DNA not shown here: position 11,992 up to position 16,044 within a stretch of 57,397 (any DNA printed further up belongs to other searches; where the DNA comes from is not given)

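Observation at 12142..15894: PolC without its proofreading exonuclease domain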

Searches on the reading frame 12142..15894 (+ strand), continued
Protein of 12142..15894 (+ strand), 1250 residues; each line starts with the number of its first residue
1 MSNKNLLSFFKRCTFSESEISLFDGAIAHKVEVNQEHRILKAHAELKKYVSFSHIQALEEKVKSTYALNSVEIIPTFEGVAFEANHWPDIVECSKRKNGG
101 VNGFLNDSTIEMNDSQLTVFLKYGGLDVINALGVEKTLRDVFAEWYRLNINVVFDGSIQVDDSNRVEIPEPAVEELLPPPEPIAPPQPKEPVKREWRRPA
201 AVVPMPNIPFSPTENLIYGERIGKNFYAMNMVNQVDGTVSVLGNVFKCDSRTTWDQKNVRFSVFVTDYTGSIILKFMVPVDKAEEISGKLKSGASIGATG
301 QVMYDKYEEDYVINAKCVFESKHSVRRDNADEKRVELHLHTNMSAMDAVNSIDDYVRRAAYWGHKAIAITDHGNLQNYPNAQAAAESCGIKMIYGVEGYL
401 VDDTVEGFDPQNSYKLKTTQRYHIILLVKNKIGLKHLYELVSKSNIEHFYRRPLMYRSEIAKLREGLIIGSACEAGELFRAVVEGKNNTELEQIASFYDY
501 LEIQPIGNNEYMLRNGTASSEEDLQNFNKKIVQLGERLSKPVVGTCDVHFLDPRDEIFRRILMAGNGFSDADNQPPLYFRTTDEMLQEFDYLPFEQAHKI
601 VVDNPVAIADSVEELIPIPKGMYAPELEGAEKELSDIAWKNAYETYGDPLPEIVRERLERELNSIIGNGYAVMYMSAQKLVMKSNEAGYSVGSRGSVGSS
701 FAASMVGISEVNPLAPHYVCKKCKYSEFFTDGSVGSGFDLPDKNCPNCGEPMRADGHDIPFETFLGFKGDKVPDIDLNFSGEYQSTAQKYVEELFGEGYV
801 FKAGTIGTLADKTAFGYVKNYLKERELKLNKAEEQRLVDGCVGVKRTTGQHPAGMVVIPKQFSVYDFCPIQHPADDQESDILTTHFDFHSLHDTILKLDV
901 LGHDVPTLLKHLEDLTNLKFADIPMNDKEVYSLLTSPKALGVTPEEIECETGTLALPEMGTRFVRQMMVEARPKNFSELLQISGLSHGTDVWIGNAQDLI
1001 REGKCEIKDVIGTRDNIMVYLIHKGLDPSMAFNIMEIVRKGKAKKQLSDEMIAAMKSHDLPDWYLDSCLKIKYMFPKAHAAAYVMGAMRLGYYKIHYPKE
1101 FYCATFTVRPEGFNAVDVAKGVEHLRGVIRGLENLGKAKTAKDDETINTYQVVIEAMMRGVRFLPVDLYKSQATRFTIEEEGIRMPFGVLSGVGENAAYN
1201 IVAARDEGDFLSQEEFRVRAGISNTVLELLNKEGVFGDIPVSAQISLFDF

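Call 6: find_homologous_proteins(query=window:12142-15894:+, max_evalue=1e-50)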
Query window:12142-15894:+ (1250 aa): 7996 proteins with E <= 1e-50 among 8000 candidates; the best 120 are listed.
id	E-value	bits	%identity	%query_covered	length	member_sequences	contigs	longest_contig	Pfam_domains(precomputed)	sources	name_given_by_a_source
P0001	0.0e+0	2667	91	100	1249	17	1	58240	PF02811.27,PF14579.13,PF17657.7,PF07733.19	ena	-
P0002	0.0e+0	2465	84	100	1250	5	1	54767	PF02811.27,PF14579.13,PF17657.7,PF07733.19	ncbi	-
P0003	0.0e+0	2424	82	100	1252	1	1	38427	PF02811.27,PF14579.13,PF17657.7,PF07733.19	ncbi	-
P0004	0.0e+0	2409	82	100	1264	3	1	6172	PF02811.27,PF14579.13,PF14480.12,PF17657.7,PF07733.19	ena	-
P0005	0.0e+0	2407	82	100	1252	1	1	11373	PF02811.27,PF14579.13,PF17657.7,PF07733.19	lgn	-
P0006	0.0e+0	2388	81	100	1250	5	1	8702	PF02811.27,PF14579.13,PF17657.7,PF07733.19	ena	-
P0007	0.0e+0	2388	81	100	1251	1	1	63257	PF02811.27,PF14579.13,PF17657.7,PF07733.19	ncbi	-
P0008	0.0e+0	2385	81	100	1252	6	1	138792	PF02811.27,PF14579.13,PF14480.12,PF17657.7,PF07733.19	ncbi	-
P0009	0.0e+0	2369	81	100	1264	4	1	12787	PF02811.27,PF14579.13,PF17657.7,PF07733.19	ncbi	-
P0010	0.0e+0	2363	80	100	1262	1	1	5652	PF02811.27,PF14579.13,PF17657.7,PF07733.19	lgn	-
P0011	0.0e+0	2355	79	100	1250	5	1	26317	PF02811.27,PF14579.13,PF14480.12,PF17657.7,PF07733.19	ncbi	-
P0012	0.0e+0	2344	79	100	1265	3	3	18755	PF02811.27,PF14579.13,PF17657.7,PF07733.19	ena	-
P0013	0.0e+0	2339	79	100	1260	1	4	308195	PF02811.27,PF14579.13,PF17657.7,PF07733.19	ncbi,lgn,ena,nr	ncbi:MAG: PolC-type DNA polymerase III [Clostridia bacterium]|nr:PolC-type DNA polymerase III [Clost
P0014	0.0e+0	2321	78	100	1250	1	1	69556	PF02811.27,PF14579.13,PF17657.7,PF07733.19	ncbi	-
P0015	0.0e+0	2316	77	100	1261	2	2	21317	PF02811.27,PF14579.13,PF17657.7,PF07733.19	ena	-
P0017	0.0e+0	2297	78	100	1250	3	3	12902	PF02811.27,PF14579.13,PF17657.7,PF07733.19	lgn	-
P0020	0.0e+0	2253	76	100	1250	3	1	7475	PF02811.27,PF14579.13,PF14480.12,PF17657.7,PF07733.19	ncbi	-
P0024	0.0e+0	2093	71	100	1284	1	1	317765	PF02811.27,PF14579.13,PF17657.7,PF07733.19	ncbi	-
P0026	0.0e+0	1795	71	67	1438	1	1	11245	PF00929.32,PF13482.13,PF02811.27,PF16473.12,PF14579.13,PF01336.32,PF17657.7,PF07733.19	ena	-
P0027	0.0e+0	1780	68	70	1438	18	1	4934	PF00929.32,PF13482.13,PF02811.27,PF16473.12,PF14579.13,PF01336.32,PF17657.7,PF07733.19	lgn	-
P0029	0.0e+0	1726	71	68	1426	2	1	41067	PF00929.32,PF13482.13,PF02811.27,PF16473.12,PF14579.13,PF17657.7,PF07733.19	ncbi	-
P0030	0.0e+0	1703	70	67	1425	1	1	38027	PF00929.32,PF13482.13,PF02811.27,PF14579.13,PF01336.32,PF17657.7,PF07733.19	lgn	-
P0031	0.0e+0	1696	72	67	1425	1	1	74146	PF00929.32,PF13482.13,PF02811.27,PF16473.12,PF14579.13,PF14480.12,PF01336.32,PF11490.14,PF17657.7,PF07733.19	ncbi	-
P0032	0.0e+0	1693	70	67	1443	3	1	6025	PF00929.32,PF02811.27,PF16473.12,PF14579.13,PF17657.7,PF07733.19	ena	-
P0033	0.0e+0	1693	71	67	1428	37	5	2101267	PF00929.32,PF13482.13,PF02811.27,PF16473.12,PF14579.13,PF11490.14,PF17657.7,PF07733.19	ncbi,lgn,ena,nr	ncbi:MAG: PolC-type DNA polymerase III [Clostridia bacterium]|nr:PolC-type DNA polymerase III [Clost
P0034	0.0e+0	1693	71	67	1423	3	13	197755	PF00929.32,PF13482.13,PF02811.27,PF16473.12,PF14579.13,PF11490.14,PF17657.7,PF07733.19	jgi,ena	-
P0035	0.0e+0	1687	67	70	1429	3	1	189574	PF00929.32,PF13482.13,PF02811.27,PF16473.12,PF14579.13,PF11490.14,PF17657.7,PF07733.19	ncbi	-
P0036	0.0e+0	1684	68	70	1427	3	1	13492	PF00929.32,PF13482.13,PF02811.27,PF16473.12,PF14579.13,PF11490.14,PF17657.7,PF07733.19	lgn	-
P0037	0.0e+0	1683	71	67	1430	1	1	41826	PF00929.32,PF13482.13,PF02811.27,PF16473.12,PF14579.13,PF14480.12,PF11490.14,PF17657.7,PF07733.19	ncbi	-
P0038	0.0e+0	1681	67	70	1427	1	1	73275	PF00929.32,PF13482.13,PF02811.27,PF16473.12,PF14579.13,PF11490.14,PF17657.7,PF07733.19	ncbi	-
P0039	0.0e+0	1677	70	67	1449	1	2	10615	PF00929.32,PF02811.27,PF16473.12,PF14579.13,PF17657.7,PF07733.19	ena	-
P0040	0.0e+0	1676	70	67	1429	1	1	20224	PF00929.32,PF13482.13,PF02811.27,PF16473.12,PF14579.13,PF14480.12,PF01336.32,PF17657.7,PF07733.19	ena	-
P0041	0.0e+0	1676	69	67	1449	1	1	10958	PF00929.32,PF02811.27,PF16473.12,PF14579.13,PF17657.7,PF07733.19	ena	-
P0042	0.0e+0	1674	69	67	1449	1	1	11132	PF00929.32,PF02811.27,PF16473.12,PF14579.13,PF17657.7,PF07733.19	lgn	-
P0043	0.0e+0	1674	69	67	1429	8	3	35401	PF00929.32,PF13482.13,PF02811.27,PF16473.12,PF14579.13,PF01336.32,PF11490.14,PF17657.7,PF07733.19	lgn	-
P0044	0.0e+0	1673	69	67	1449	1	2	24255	PF00929.32,PF02811.27,PF16473.12,PF14579.13,PF17657.7,PF07733.19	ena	-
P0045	0.0e+0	1673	69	69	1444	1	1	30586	PF00929.32,PF02811.27,PF14579.13,PF17657.7,PF07733.19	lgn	-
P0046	0.0e+0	1672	69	67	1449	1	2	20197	PF00929.32,PF02811.27,PF16473.12,PF14579.13,PF17657.7,PF07733.19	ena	-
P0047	0.0e+0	1671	67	70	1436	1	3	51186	PF00929.32,PF13482.13,PF02811.27,PF16473.12,PF14579.13,PF01336.32,PF11490.14,PF17657.7,PF07733.19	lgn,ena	-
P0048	0.0e+0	1671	70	67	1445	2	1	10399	PF00929.32,PF02811.27,PF16473.12,PF14579.13,PF11490.14,PF17657.7,PF07733.19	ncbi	-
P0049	0.0e+0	1668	70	67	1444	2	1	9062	PF00929.32,PF02811.27,PF16473.12,PF14579.13,PF17657.7,PF07733.19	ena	-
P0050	0.0e+0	1667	70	67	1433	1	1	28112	PF00929.32,PF13482.13,PF02811.27,PF16473.12,PF14579.13,PF11490.14,PF17657.7,PF07733.19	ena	-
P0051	0.0e+0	1662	69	67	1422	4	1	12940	PF00929.32,PF13482.13,PF02811.27,PF14579.13,PF11490.14,PF17657.7,PF07733.19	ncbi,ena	-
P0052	0.0e+0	1661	68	67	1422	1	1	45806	PF00929.32,PF13482.13,PF02811.27,PF16473.12,PF14579.13,PF14480.12,PF11490.14,PF17657.7,PF07733.19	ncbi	-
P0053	0.0e+0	1661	70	68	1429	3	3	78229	PF00929.32,PF13482.13,PF02811.27,PF16473.12,PF14579.13,PF11490.14,PF17657.7,PF07733.19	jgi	-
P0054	0.0e+0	1659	70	67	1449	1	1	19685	PF00929.32,PF02811.27,PF14579.13,PF17657.7,PF07733.19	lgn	-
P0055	0.0e+0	1654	69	67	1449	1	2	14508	PF00929.32,PF02811.27,PF16473.12,PF14579.13,PF01336.32,PF17657.7,PF07733.19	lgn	-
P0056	0.0e+0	1651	69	67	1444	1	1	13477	PF00929.32,PF02811.27,PF16473.12,PF14579.13,PF17657.7,PF07733.19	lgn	-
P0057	0.0e+0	1645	69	67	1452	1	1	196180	PF00929.32,PF02811.27,PF16473.12,PF14579.13,PF01336.32,PF17657.7,PF07733.19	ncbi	-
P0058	0.0e+0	1642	69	67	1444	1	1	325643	PF00929.32,PF02811.27,PF16473.12,PF14579.13,PF17657.7,PF07733.19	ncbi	-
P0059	0.0e+0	1640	56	100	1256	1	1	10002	PF02811.27,PF14579.13,PF17657.7,PF07733.19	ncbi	-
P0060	0.0e+0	1631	69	67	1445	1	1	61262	PF00929.32,PF02811.27,PF16473.12,PF14579.13,PF17657.7,PF07733.19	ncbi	-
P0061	0.0e+0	1630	68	67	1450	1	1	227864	PF00929.32,PF02811.27,PF14579.13,PF01336.32,PF17657.7,PF07733.19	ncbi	-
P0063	0.0e+0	1471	74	54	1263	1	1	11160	PF00929.32,PF13482.13,PF02811.27,PF16473.12,PF01336.32,PF11490.14,PF17657.7,PF07733.19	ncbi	-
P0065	0.0e+0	1425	59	72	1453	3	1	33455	PF00929.32,PF13482.13,PF02811.27,PF16473.12,PF14579.13,PF17657.7,PF07733.19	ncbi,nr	ncbi:MAG: PolC-type DNA polymerase III [Clostridiales bacterium]|nr:PolC-type DNA polymerase III [Cl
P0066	0.0e+0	1408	61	67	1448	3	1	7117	PF00929.32,PF13482.13,PF02811.27,PF16473.12,PF14579.13,PF11490.14,PF17657.7,PF07733.19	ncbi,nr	ncbi:MAG TPA: PolC-type DNA polymerase III [Ruminiclostridium sp.]|nr:PolC-type DNA polymerase III [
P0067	0.0e+0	1407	60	69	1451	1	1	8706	PF00929.32,PF02811.27,PF16473.12,PF14579.13,PF01336.32,PF17657.7,PF07733.19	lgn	-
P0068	0.0e+0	1404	62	67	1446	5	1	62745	PF00929.32,PF02811.27,PF16473.12,PF14579.13,PF17657.7,PF07733.19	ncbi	-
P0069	0.0e+0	1400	62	69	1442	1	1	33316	PF00929.32,PF02811.27,PF16473.12,PF14579.13,PF17657.7,PF07733.19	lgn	-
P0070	0.0e+0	1399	62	67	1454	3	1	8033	PF00929.32,PF13482.13,PF02811.27,PF16473.12,PF14579.13,PF01336.32,PF11490.14,PF17657.7,PF07733.19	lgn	-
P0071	0.0e+0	1395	62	69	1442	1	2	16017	PF00929.32,PF02811.27,PF16473.12,PF14579.13,PF17657.7,PF07733.19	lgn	-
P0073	0.0e+0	1391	59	71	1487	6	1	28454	PF00929.32,PF02811.27,PF14579.13,PF11490.14,PF17657.7,PF07733.19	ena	-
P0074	0.0e+0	1391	52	98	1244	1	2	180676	PF02811.27,PF14579.13,PF17657.7,PF07733.19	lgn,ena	-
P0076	0.0e+0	1389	63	67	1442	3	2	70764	PF00929.32,PF02811.27,PF16473.12,PF14579.13,PF17657.7,PF07733.19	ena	-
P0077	0.0e+0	1388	62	67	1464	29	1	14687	PF00929.32,PF13482.13,PF02811.27,PF16473.12,PF14579.13,PF11490.14,PF17657.7,PF07733.19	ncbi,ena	-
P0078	0.0e+0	1387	62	69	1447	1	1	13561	PF00929.32,PF13482.13,PF02811.27,PF14579.13,PF17657.7,PF07733.19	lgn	-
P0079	0.0e+0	1387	62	68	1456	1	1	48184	PF00929.32,PF02811.27,PF16473.12,PF14579.13,PF17657.7,PF07733.19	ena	-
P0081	0.0e+0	1386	59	71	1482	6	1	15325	PF00929.32,PF02811.27,PF14579.13,PF11490.14,PF17657.7,PF07733.19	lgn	-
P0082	0.0e+0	1386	62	69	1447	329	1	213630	PF00929.32,PF13482.13,PF02811.27,PF14579.13,PF17657.7,PF07733.19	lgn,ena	-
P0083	0.0e+0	1386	62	69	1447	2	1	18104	PF00929.32,PF13482.13,PF02811.27,PF14579.13,PF17657.7,PF07733.19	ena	-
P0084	0.0e+0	1385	51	100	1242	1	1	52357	PF02811.27,PF14579.13,PF01336.32,PF17657.7,PF07733.19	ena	-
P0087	0.0e+0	1384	59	71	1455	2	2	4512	PF00929.32,PF13482.13,PF02811.27,PF14579.13,PF11490.14,PF17657.7,PF07733.19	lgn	-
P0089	0.0e+0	1383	61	67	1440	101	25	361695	PF00929.32,PF02811.27,PF16473.12,PF14579.13,PF17657.7,PF07733.19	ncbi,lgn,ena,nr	ncbi:MAG: PolC-type DNA polymerase III [Clostridiales bacterium]|nr:PolC-type DNA polymerase III [Cl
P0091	0.0e+0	1381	58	71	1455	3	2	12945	PF00929.32,PF13482.13,PF02811.27,PF16473.12,PF14579.13,PF01336.32,PF11490.14,PF17657.7,PF07733.19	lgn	-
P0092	0.0e+0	1381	63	67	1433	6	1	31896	PF00929.32,PF02811.27,PF14579.13,PF17657.7,PF07733.19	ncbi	-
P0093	0.0e+0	1381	61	67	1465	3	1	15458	PF00929.32,PF13482.13,PF02811.27,PF14579.13,PF11490.14,PF17657.7,PF07733.19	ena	-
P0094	0.0e+0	1381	63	67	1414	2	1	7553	PF00929.32,PF13482.13,PF02811.27,PF16473.12,PF14579.13,PF01336.32,PF17657.7,PF07733.19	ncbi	ncbi:MAG: PolC-type DNA polymerase III [Clostridia bacterium]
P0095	0.0e+0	1380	61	68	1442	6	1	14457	PF00929.32,PF02811.27,PF14579.13,PF11490.14,PF17657.7,PF07733.19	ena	-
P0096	0.0e+0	1379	63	67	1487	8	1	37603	PF00929.32,PF02811.27,PF14579.13,PF17657.7,PF07733.19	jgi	-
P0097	0.0e+0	1378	61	67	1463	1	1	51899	PF00929.32,PF13482.13,PF02811.27,PF16473.12,PF14579.13,PF01336.32,PF11490.14,PF17657.7,PF07733.19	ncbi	-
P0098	0.0e+0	1378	62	67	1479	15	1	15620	PF00929.32,PF13482.13,PF02811.27,PF16473.12,PF14579.13,PF11490.14,PF17657.7,PF07733.19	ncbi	-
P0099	0.0e+0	1378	62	66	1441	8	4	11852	PF00929.32,PF13482.13,PF02811.27,PF14579.13,PF11490.14,PF17657.7,PF07733.19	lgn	-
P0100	0.0e+0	1378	59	67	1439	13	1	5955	PF00929.32,PF13482.13,PF02811.27,PF14579.13,PF01336.32,PF11490.14,PF17657.7,PF07733.19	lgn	-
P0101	0.0e+0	1378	61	67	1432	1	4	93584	PF00929.32,PF02811.27,PF14579.13,PF11490.14,PF17657.7,PF07733.19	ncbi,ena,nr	ncbi:MAG: PolC-type DNA polymerase III [Clostridia bacterium]|nr:PolC-type DNA polymerase III [Clost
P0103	0.0e+0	1377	59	71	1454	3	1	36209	PF00929.32,PF02811.27,PF16473.12,PF14579.13,PF17657.7,PF07733.19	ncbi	-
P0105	0.0e+0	1377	61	67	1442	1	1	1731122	PF00929.32,PF13482.13,PF02811.27,PF16473.12,PF14579.13,PF17657.7,PF07733.19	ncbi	-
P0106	0.0e+0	1376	61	67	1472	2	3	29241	PF00929.32,PF13482.13,PF02811.27,PF14579.13,PF11490.14,PF17657.7,PF07733.19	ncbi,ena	-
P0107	0.0e+0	1375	58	71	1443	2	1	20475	PF00929.32,PF02811.27,PF14579.13,PF01336.32,PF11490.14,PF17657.7,PF07733.19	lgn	-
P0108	0.0e+0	1375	62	67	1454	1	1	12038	PF00929.32,PF13482.13,PF02811.27,PF14579.13,PF11490.14,PF17657.7,PF07733.19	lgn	-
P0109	0.0e+0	1374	63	67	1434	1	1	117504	PF00929.32,PF13482.13,PF02811.27,PF16473.12,PF14579.13,PF11490.14,PF17657.7,PF07733.19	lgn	-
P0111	0.0e+0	1374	58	71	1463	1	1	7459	PF00929.32,PF13482.13,PF02811.27,PF16473.12,PF14579.13,PF01336.32,PF11490.14,PF17657.7,PF07733.19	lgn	-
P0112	0.0e+0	1373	61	67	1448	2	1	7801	PF00929.32,PF13482.13,PF02811.27,PF14579.13,PF17657.7,PF07733.19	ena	-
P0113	0.0e+0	1373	62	67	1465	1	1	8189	PF00929.32,PF13482.13,PF02811.27,PF16473.12,PF14579.13,PF11490.14,PF17657.7,PF07733.19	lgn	-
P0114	0.0e+0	1373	61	67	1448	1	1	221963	PF00929.32,PF02811.27,PF14579.13,PF11490.14,PF17657.7,PF07733.19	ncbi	-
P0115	0.0e+0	1372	58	71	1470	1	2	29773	PF00929.32,PF13482.13,PF02811.27,PF16473.12,PF14579.13,PF11490.14,PF17657.7,PF07733.19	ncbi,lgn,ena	-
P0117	0.0e+0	1371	59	68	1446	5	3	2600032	PF00929.32,PF13482.13,PF02811.27,PF16473.12,PF14579.13,PF11490.14,PF17657.7,PF07733.19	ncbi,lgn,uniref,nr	ncbi:PolC-type DNA polymerase III [Caproiciproducens galactitolivorans]|uniref:DNA polymerase III Po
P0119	0.0e+0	1371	52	95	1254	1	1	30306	PF02811.27,PF14579.13,PF01336.32,PF11490.14,PF17657.7,PF07733.19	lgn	-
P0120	0.0e+0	1370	63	66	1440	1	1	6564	PF00929.32,PF02811.27,PF14579.13,PF17657.7,PF07733.19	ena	-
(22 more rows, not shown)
